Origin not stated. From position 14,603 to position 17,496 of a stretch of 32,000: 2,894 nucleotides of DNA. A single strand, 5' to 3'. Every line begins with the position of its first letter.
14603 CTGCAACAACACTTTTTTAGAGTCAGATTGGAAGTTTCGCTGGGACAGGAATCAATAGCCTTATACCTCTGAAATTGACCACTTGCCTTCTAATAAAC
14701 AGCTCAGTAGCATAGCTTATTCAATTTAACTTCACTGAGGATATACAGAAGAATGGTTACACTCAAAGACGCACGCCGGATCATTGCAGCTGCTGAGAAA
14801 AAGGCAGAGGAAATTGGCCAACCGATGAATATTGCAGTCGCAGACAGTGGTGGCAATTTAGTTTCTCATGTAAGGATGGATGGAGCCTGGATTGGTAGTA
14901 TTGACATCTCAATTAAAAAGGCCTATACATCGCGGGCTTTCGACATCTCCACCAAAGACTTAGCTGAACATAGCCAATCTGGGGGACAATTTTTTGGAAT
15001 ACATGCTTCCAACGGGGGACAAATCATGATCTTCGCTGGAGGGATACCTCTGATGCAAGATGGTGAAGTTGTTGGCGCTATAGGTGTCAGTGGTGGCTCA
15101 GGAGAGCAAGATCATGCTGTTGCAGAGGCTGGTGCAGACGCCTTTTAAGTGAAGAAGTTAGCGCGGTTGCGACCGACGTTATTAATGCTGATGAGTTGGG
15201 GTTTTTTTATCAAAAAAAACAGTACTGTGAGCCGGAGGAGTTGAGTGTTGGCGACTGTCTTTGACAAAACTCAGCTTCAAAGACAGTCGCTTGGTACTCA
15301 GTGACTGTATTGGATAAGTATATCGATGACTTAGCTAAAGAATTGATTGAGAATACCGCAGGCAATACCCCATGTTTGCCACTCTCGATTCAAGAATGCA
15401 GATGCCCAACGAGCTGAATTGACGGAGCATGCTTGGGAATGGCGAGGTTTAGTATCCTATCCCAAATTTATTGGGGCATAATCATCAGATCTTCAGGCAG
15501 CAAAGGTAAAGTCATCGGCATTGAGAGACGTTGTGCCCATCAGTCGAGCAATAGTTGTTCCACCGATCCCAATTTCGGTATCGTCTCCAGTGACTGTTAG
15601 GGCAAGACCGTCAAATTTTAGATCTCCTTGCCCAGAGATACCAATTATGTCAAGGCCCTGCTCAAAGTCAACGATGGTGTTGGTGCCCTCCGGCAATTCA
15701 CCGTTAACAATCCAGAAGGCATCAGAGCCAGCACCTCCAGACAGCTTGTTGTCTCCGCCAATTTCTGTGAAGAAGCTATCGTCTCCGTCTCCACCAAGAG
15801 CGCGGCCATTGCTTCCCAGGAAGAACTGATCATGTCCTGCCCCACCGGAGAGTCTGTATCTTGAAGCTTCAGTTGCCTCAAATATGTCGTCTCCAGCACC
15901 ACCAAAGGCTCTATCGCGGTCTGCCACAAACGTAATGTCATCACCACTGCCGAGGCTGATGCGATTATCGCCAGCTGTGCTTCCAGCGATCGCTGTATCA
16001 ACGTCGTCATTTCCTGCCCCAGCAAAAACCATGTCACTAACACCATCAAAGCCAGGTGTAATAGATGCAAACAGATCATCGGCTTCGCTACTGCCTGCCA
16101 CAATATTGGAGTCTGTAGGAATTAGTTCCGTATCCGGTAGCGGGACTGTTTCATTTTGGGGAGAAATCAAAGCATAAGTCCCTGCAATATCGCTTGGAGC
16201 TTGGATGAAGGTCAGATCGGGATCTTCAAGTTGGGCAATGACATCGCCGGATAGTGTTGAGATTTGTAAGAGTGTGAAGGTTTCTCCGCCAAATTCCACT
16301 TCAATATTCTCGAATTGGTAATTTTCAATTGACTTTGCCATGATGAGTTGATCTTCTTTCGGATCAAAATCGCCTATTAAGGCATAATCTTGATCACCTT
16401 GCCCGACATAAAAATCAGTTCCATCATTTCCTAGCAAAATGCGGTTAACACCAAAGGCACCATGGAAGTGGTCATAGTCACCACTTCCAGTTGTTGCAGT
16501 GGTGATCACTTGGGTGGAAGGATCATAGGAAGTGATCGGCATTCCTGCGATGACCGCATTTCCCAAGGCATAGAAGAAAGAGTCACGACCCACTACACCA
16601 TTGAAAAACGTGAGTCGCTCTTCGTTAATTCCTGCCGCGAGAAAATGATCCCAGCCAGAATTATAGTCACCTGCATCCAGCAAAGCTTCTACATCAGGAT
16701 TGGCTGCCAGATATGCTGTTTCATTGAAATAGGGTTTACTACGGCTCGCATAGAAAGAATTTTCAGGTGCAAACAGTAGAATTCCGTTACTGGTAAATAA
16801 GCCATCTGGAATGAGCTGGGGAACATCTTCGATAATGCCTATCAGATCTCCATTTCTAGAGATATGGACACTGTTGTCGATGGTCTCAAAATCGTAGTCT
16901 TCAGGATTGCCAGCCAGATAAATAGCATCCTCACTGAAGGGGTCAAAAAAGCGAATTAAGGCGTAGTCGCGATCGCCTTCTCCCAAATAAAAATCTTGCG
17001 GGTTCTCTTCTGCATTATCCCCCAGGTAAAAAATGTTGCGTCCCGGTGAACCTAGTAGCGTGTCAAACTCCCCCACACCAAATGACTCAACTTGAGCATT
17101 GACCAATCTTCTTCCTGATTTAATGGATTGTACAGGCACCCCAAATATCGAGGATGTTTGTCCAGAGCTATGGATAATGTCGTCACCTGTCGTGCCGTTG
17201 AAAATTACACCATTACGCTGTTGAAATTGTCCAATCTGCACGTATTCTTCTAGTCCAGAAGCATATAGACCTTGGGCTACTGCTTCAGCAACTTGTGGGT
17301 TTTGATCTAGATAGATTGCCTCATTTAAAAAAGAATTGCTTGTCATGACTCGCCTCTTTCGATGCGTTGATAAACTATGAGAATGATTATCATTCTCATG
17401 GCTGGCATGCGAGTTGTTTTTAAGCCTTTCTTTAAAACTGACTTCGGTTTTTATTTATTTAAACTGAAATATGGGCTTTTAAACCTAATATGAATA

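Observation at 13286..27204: Four near-identical Fur-family palindromic operators define a local metalloregulon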

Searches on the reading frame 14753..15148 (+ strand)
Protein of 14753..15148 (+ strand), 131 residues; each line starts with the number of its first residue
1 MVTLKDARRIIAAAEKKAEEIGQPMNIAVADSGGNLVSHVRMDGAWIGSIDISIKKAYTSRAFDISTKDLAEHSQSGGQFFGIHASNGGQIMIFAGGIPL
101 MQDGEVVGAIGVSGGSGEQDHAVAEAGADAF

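Call 10: search_protein_families(library=pfam, proteins=[window:14753-15148:+])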
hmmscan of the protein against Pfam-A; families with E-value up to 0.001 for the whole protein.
window:14753-15148:+ (131 aa): 1 family
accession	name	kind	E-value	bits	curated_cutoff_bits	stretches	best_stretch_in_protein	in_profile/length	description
PF03928.20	HbpS-like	-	2.6e-45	154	25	1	3-128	2-127/128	Haem degrading protein HbpS-like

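Call 24: search_protein_families(library=ncbifam, proteins=[window:14753-15148:+], max_evalue=0.00001)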
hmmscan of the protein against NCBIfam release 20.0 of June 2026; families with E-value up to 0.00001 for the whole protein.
window:14753-15148:+ (131 aa): 1 family
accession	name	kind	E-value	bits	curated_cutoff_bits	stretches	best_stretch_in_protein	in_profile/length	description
NF007275.0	PRK09732.1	equivalog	2.5e-15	56.5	246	1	7-128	12-129/134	hypothetical protein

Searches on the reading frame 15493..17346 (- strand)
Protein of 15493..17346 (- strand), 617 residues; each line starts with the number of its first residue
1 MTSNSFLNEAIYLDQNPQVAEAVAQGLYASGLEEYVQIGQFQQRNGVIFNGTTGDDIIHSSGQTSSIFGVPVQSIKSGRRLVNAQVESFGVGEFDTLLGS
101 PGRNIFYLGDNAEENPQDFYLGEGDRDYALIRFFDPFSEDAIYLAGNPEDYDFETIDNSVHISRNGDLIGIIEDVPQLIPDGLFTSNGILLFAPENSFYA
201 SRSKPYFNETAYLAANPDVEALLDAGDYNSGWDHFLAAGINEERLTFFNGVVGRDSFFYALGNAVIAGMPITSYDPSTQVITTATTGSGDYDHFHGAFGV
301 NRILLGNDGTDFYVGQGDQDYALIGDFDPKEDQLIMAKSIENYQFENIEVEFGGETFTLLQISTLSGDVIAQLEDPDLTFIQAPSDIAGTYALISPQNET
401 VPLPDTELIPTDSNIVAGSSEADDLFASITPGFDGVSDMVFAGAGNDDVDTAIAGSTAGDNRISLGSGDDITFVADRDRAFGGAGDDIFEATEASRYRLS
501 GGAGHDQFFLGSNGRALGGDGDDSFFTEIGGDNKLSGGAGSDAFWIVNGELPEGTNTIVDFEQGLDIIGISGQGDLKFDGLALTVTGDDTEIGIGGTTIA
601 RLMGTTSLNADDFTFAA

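Call 10: search_protein_families(library=pfam, proteins=[window:15493-17346:-])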
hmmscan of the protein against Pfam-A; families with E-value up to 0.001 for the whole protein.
window:15493-17346:- (617 aa): 0 families

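Call 24: search_protein_families(library=ncbifam, proteins=[window:15493-17346:-], max_evalue=0.00001)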
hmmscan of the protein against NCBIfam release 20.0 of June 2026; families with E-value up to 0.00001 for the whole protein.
window:15493-17346:- (617 aa): 0 families

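Call 44: find_homologous_proteins(query=window:15493-17346:-)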
Query window:15493-17346:- (617 aa): 70 proteins with E <= 0.001 among 8000 candidates.
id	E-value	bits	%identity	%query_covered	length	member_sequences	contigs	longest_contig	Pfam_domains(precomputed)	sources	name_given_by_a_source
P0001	0.0e+0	1344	99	100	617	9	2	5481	-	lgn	-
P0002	6.2e-243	826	71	93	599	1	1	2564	PF00353.26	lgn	-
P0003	2.3e-217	741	69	65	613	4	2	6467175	-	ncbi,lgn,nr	ncbi:MAG: hypothetical protein EDM05_57720 [Leptolyngbya sp. IPPAS B-1204]|nr:hypothetical protein [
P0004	2.4e-206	705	58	100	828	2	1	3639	PF00353.26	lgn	-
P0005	2.9e-194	665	53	100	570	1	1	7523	PF00353.26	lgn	-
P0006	1.5e-192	660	52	100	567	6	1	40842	-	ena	-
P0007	5.3e-192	658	63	83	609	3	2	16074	PF00353.26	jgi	jgi:Ca2+-binding RTX toxin-like protein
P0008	9.0e-192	657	53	100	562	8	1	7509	-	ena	-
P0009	1.8e-191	656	52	99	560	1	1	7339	-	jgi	jgi:hypothetical protein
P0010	2.1e-190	653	53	100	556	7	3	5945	-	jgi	jgi:hypothetical protein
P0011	3.6e-190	652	52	100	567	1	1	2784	-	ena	-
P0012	4.4e-190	651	51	100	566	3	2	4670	PF00353.26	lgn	-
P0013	1.5e-189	650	52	100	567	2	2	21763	-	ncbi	ncbi:MAG: calcium-binding protein [Xenococcaceae cyanobacterium]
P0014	2.3e-189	649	51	100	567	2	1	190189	PF00353.26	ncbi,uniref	ncbi:calcium-binding protein [Calothrix sp. CCY 0018]|uniref:calcium-binding protein n=1 Tax=Calothr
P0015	4.3e-189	648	52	100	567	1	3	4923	-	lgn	-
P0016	6.2e-189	648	51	100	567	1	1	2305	PF00353.26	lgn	-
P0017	7.1e-189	647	51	100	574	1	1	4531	PF00353.26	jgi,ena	-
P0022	7.7e-187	641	51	100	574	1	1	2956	PF00353.26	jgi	jgi:Ca2+-binding RTX toxin-like protein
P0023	1.3e-186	640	51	100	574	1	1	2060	PF00353.26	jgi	jgi:Ca2+-binding RTX toxin-like protein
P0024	1.9e-186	639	51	100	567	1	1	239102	-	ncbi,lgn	ncbi:calcium-binding protein [Myxosarcina sp. GI1(2024)]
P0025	2.3e-186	639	51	100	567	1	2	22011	PF00353.26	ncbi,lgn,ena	-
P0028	5.7e-186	638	51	100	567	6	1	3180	PF00353.26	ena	-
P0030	2.5e-185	636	52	100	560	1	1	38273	-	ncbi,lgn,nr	ncbi:MAG: calcium-binding protein [Synechococcales cyanobacterium CRU_2_2]|nr:calcium-binding protei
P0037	1.2e-182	627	50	100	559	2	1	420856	PF00353.26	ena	-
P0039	2.6e-181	622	50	100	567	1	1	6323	PF00353.26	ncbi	-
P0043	7.6e-177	608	58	83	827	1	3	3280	PF00353.26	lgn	-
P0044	1.2e-172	594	58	81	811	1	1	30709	PF00353.26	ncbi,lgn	-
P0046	2.9e-158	546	50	87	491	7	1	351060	PF00353.26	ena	-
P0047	5.3e-155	536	49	89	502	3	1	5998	PF00353.26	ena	-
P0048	5.7e-155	535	50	86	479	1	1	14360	PF00353.26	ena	-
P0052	1.8e-111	392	31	54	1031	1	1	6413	PF08548.18,PF00353.26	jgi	jgi:Ca2+-binding RTX toxin-like protein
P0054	2.0e-58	217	58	33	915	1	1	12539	PF00353.26,PF01663.28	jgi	jgi:predicted AlkP superfamily pyrophosphatase or phosphodiesterase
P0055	1.0e-55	208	54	35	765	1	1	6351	PF05787.20,PF00353.26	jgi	jgi:serralysin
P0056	4.4e-55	206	55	33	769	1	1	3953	PF00353.26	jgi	jgi:serralysin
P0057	5.4e-50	189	54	35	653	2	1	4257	PF00353.26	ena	-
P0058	7.2e-50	188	54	35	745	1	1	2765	PF00353.26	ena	-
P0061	4.6e-32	129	43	32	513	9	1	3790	PF00353.26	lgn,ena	-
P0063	8.6e-21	92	43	29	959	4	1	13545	PF13449.13,PF00353.26,PF03009.24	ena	-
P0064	1.1e-18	85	42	24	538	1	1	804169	PF00353.26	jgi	jgi:Ca2+-binding RTX toxin-like protein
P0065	5.2e-16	76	42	28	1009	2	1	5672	PF13449.13,PF02333.21,PF00353.26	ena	-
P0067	8.7e-11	59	40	33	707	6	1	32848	PF00353.26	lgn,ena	-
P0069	6.9e-5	40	37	20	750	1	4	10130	PF22494.4,PF08309.18,PF00353.26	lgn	-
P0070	8.1e-5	39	37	19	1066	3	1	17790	PF08548.18,PF00353.26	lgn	-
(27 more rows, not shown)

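Call 45: find_encoding_contigs(protein=P0014, flank=8000, max_places=2)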
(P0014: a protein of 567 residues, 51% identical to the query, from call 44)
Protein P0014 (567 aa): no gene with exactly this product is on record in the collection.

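Call 46: find_encoding_contigs(protein=P0024, flank=8000, max_places=2)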
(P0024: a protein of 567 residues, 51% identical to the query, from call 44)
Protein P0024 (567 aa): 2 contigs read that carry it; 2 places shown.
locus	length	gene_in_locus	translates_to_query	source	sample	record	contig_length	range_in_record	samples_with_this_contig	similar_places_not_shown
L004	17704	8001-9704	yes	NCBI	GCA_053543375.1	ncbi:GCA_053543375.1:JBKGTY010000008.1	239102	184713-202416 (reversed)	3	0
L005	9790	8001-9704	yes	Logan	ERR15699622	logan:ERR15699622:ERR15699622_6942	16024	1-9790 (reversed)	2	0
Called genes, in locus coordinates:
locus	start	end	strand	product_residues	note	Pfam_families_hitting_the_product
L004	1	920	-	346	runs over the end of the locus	PF02492:cobW, PF07683:CobW_C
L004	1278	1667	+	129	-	-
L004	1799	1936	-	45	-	-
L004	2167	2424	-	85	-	PF03848:TehB (weak)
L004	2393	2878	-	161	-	PF01502:PRA-CH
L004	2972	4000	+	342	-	PF01979:Amidohydro_1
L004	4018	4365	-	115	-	-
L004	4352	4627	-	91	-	PF08865:DUF1830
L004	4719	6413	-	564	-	PF01926:MMR_HSR1, PF02421:FeoB_N, PF07670:Gate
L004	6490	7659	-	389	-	PF00070:Pyr_redox (faint), PF03486:HI0933_like (faint), PF07992:Pyr_redox_2, PF13434:Lys_Orn_oxgnase (faint), PF13738:Pyr_redox_3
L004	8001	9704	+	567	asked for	-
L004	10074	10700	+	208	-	-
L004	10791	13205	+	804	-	PF08267:Meth_synt_1, PF01717:Meth_synt_2, PF08267:Meth_synt_1 (weak)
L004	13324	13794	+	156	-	PF04116:FA_hydroxylase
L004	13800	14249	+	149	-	-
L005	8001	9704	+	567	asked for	-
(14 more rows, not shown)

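Call 47: find_encoding_contigs(protein=P0003, flank=8000, max_places=2)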
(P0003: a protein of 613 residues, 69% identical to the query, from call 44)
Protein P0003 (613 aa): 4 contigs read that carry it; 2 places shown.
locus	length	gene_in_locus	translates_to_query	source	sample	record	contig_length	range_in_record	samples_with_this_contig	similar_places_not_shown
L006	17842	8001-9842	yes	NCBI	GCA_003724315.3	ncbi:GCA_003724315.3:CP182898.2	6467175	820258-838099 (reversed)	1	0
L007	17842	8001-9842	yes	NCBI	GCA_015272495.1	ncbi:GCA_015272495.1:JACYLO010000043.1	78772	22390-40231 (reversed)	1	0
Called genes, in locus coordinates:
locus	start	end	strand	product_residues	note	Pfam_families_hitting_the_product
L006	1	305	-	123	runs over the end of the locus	PF07845:DUF1636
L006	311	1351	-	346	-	PF01497:Peripla_BP_2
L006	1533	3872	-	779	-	PF11741:AMIN (weak), PF07715:Plug, PF00593:TonB_dep_Rec_b-barrel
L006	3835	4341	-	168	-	-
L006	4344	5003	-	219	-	-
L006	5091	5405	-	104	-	-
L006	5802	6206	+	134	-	PF05685:Uma2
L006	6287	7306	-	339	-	PF00165:HTH_AraC (faint), PF12833:HTH_18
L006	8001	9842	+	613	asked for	-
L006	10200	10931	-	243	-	-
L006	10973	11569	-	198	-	PF13489:Methyltransf_23, PF13847:Methyltransf_31, PF08241:Methyltransf_11, PF08242:Methyltransf_12, PF13649:Methyltransf_25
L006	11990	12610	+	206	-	PF01609:DDE_Tnp_1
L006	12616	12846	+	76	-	-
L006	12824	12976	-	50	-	-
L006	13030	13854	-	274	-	PF00149:Metallophos, PF12850:Metallophos_2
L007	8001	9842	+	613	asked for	-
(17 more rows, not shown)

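Call 48: find_encoding_contigs(protein=P0037, flank=8000, max_places=2)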
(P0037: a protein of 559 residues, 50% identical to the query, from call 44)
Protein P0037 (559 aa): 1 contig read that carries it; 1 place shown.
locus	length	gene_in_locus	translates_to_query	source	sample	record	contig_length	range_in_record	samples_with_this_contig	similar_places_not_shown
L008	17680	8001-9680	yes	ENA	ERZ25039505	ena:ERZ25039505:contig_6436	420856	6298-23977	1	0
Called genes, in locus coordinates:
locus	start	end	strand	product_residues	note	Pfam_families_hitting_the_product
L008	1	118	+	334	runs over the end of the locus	-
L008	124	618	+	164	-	-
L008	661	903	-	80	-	PF23493:CysS_C (weak)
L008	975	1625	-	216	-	PF01227:GTP_cyclohydroI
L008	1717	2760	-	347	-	PF02492:cobW, PF07683:CobW_C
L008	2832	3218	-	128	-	PF07845:DUF1636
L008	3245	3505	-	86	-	-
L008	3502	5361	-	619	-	PF07973:tRNA_SAD, PF00587:tRNA-synt_2b, PF03129:HGTP_anticodon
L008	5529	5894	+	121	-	PF01022:HTH_5, PF12840:HTH_20 (weak)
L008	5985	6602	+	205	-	PF01545:Cation_efflux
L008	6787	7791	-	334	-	PF00490:ALAD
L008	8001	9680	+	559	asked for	PF00353:HemolysinCabind (faint)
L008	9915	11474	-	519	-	PF00395:SLH, PF04966:OprB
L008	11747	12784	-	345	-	-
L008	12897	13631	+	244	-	PF02463:SMC_N (faint), PF00005:ABC_tran, PF13304:AAA_21 (faint)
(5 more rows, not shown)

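Call 91: find_encoding_contigs(protein=P0030, flank=3000, max_places=1)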
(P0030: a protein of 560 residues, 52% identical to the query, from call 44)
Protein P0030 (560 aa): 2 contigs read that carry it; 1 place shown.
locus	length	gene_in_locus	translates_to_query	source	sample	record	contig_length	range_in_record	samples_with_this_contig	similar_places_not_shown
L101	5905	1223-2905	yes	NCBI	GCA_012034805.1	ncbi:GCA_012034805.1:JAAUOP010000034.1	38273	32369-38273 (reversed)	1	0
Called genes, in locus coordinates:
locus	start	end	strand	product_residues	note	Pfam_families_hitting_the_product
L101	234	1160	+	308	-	PF00512:HisKA, PF02518:HATPase_c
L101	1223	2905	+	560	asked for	-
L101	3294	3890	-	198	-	PF05685:Uma2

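Call 92: find_encoding_contigs(protein=P0006, flank=3000, max_places=1)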
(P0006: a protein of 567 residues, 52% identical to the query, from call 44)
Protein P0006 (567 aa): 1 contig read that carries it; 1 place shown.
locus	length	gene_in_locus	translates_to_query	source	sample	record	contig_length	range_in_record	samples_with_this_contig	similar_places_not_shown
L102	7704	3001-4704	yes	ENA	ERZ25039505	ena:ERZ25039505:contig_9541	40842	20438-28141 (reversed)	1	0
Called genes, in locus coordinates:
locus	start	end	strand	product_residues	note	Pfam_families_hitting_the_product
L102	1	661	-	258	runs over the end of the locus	-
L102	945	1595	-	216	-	PF01227:GTP_cyclohydroI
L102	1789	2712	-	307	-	PF00490:ALAD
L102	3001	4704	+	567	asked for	-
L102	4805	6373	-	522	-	PF00395:SLH, PF04966:OprB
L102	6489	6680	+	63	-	-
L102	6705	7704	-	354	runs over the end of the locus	PF01297:ZnuA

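Call 93: find_encoding_contigs(protein=P0046, flank=3000, max_places=1)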
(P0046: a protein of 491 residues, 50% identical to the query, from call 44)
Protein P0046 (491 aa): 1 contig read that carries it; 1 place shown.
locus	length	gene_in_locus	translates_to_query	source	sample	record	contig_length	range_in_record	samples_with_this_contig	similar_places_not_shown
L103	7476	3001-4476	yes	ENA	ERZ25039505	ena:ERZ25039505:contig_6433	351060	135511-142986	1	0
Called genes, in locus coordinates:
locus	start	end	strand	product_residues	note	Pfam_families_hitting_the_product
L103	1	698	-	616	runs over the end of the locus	PF07973:tRNA_SAD, PF00587:tRNA-synt_2b, PF03129:HGTP_anticodon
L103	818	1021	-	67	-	-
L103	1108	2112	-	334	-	PF00490:ALAD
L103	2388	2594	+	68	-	PF23856:DUF7219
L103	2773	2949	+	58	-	-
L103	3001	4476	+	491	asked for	PF00353:HemolysinCabind (faint)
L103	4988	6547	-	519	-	PF00395:SLH, PF04966:OprB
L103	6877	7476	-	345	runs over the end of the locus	PF01297:ZnuA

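Call 95: predict_structure(alignment_id=A1)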
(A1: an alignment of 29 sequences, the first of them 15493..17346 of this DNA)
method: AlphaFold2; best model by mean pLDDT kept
length: 617 residues; sequences in the alignment: 29
mean_pLDDT: 66.5   pTM: 0.50
mean pLDDT of the five models: 66.5, 63.4, 60.5, 58.4, 55.0
residues with pLDDT >= 90: 45; 70-90: 263; 50-70: 159; < 50: 150
segments of 3 or more residues with pLDDT < 50: 1-3, 53-64, 77-82, 88-102, 110-126, 183-187, 252-255, 286-289, 314-319, 402-462, 466-477
pLDDT, mean of each block of 10 residues (from residue 1): 61 82 90 75 62 48 49 51 48 36 50 37 47 64 67 80 73 73 52 67 79 90 94 86 82 54 75 73 54 61 70 49 77 85 89 74 84 84 78 81 39 34 39 35 39 44 42 39 63 65 77 79 82 85 80 86 86 58 87 86 83 62
secondary structure, 60 per line:
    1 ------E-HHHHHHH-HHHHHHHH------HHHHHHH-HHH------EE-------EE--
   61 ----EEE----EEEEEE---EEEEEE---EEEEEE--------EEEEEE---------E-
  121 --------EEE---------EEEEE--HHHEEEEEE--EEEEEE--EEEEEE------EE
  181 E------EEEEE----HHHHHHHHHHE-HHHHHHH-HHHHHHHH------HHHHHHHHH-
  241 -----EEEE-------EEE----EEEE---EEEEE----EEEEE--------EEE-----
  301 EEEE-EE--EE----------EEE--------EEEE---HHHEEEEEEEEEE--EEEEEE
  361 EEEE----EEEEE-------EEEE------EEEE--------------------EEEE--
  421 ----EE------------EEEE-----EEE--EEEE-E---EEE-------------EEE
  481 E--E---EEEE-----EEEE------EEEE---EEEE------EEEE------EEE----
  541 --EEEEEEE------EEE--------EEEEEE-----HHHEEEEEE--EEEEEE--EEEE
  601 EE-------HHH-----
elements in order: H9-15 H17-24 H31-37 E65-67 E72-77 E81-86 E90-95 E104-109 E129-131 E141-145 E151-156 E159-164 E167-172 E179-181 E188-192 H197-206 H209-215 H217-224 H231-239 E246-249 E257-259 E264-267 E271-275 E280-284 E293-295 E301-304 E322-324 E333-336 E343-352 E355-364 E369-373 E381-384 E391-394 E415-418 E439-442 E448-450 E453-456 E462-464 E478-481 E488-491 E497-500 E507-510 E514-517 E524-527 E534-536 E543-549 E556-558 E567-572 E581-586 E589-594 E597-602

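Call 99: fold_search(model_id=the predicted structure, library=pdb)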
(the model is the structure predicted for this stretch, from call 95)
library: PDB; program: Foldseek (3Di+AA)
matches with E <= 10: 348; with E <= 0.001: 6
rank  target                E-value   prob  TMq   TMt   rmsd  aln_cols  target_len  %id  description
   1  2z8z                  8.7e-07  1.00  0.14  0.14  21.3       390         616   15  Crystal structure of a platinum-bound S445C mutant of Pseudomonas sp. MIS38 lipase (released 2007-10-30)
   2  2zj7                  1.4e-06  1.00  0.13  0.13  20.7       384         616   16  Crystal structure of D157A mutant of Pseudomonas sp. MIS38 lipase (released 2008-12-02)
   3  2z8x                  1.5e-06  1.00  0.14  0.14  21.7       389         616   15  Crystal structure of extracellular lipase from Pseudomonas sp. MIS38 (released 2007-10-30)
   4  2zvd_A                3.6e-06  1.00  0.14  0.14  21.5       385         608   17  Crystal structure of Pseudomonas sp. MIS38 lipase in an open conformation (released 2009-11-10)
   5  2qua                  1.0e-05  1.00  0.13  0.13  20.2       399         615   13  Crystal structure of LipA from Serratia marcescens (released 2007-08-28)
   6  7rah_E                6.9e-04  0.97  0.13  0.21  15.9       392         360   16  Adenylate cyclase toxin RTX domain fragment bound to M1H5 Fab and M2B10 Fab (released 2021-09-15)
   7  3hb2                  1.1e-03  1.00  0.18  0.23   9.4       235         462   22  PrtC methionine mutants: M226I (released 2009-08-04)
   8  1k7g                  1.2e-03  1.00  0.18  0.23   9.6       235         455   21  PrtC from Erwinia chrysanthemi (released 2002-10-19)
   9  7usl_C                1.2e-03  0.38  0.13  0.12  24.6       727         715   11  Integrin alphaM/beta2 ectodomain in complex with adenylate cyclase toxin RTX751 and M1F5 Fab (released 2022-08-17)
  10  1k7q                  1.3e-03  1.00  0.18  0.23   9.5       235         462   21  PrtC from Erwinia chrysanthemi: E189A mutant (released 2002-10-20)
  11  6ixx_A                1.5e-03  1.00  0.18  0.23   9.7       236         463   22  Crystal structure of a complex between psychrophilic marine protease MP and its inhibitor LupI (released 2019-12-18)
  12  3hbu_P                2.4e-03  1.00  0.18  0.23   9.5       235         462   22  PrtC methionine mutants: M226H DESY (released 2009-07-21)
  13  5d7w                  3.3e-03  1.00  0.18  0.23   9.0       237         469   22  Crystal structure of serralysin (released 2016-01-13)
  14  3hda_P                4.6e-03  1.00  0.17  0.25  10.0       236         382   22  PrtC methionine mutants: M226A_DESY (released 2009-06-30)
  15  8yk3_B                5.3e-03  0.11  0.10  0.10  23.7       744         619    9  Blood group B alpha-1,3-galactosidase AgaBb from Bifidobacterium bifidum, construct T7-tag_24-673 (released 2024-07-10)
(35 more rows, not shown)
